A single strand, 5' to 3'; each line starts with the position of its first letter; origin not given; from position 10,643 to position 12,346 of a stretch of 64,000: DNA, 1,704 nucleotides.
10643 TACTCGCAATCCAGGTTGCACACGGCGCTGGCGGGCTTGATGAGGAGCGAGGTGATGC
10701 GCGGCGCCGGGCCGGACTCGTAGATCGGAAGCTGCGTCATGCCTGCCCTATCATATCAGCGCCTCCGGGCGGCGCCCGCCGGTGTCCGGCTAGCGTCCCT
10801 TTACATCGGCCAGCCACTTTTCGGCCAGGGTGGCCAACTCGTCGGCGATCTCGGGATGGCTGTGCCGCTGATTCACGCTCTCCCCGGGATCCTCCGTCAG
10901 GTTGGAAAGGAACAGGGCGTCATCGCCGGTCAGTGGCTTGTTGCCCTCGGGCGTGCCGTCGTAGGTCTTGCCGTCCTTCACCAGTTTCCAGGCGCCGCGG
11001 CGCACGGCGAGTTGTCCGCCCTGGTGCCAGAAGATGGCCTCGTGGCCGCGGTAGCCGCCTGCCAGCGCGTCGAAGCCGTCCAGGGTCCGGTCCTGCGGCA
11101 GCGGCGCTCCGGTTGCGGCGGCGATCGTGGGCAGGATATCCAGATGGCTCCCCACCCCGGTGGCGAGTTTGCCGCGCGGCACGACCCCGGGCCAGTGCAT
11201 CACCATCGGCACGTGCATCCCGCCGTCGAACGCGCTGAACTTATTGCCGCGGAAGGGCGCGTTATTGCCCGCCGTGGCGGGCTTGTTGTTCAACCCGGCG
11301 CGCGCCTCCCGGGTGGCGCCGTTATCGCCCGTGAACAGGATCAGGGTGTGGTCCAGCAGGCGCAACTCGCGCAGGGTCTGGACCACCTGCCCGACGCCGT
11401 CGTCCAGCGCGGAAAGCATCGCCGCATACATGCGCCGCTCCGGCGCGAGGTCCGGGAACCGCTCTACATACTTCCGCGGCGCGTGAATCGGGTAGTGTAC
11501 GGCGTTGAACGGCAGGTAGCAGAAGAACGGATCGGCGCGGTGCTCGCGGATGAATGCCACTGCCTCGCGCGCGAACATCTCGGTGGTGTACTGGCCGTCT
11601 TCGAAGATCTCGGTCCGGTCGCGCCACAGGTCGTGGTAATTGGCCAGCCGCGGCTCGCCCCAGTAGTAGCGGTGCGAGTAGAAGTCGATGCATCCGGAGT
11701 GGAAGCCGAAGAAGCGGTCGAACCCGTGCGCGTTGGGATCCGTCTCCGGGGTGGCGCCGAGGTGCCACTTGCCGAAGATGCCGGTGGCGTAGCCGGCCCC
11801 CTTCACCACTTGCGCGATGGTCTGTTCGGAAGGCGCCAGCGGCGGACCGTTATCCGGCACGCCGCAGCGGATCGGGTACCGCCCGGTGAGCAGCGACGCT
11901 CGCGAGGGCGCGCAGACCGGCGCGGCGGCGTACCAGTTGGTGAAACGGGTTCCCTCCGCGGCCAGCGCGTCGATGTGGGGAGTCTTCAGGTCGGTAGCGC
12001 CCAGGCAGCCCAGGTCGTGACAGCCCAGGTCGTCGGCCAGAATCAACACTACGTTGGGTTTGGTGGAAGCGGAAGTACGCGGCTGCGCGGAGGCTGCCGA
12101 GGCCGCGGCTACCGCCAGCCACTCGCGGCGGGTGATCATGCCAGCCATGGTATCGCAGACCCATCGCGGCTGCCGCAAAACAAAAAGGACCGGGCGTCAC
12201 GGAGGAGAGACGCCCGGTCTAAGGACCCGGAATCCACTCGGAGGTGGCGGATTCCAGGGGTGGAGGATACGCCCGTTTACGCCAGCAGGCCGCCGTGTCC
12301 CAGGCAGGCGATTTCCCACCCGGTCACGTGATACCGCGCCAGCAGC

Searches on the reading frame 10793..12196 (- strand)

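Call 32: search_protein_families(library=pfam, proteins=[window:10793-12196:-], max_evalue=0.00001)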
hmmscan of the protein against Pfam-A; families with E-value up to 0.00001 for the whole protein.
window:10793-12196:- (468 aa): 2 families
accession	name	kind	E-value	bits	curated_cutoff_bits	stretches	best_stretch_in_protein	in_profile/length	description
PF00884.28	Sulfatase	-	4.6e-66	223.6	25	1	47-363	1-300/301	Sulfatase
PF01663.27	Phosphodiest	-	4e-09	37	23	1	69-297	18-224/342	Type I phosphodiesterase / nucleotide pyrophosphatase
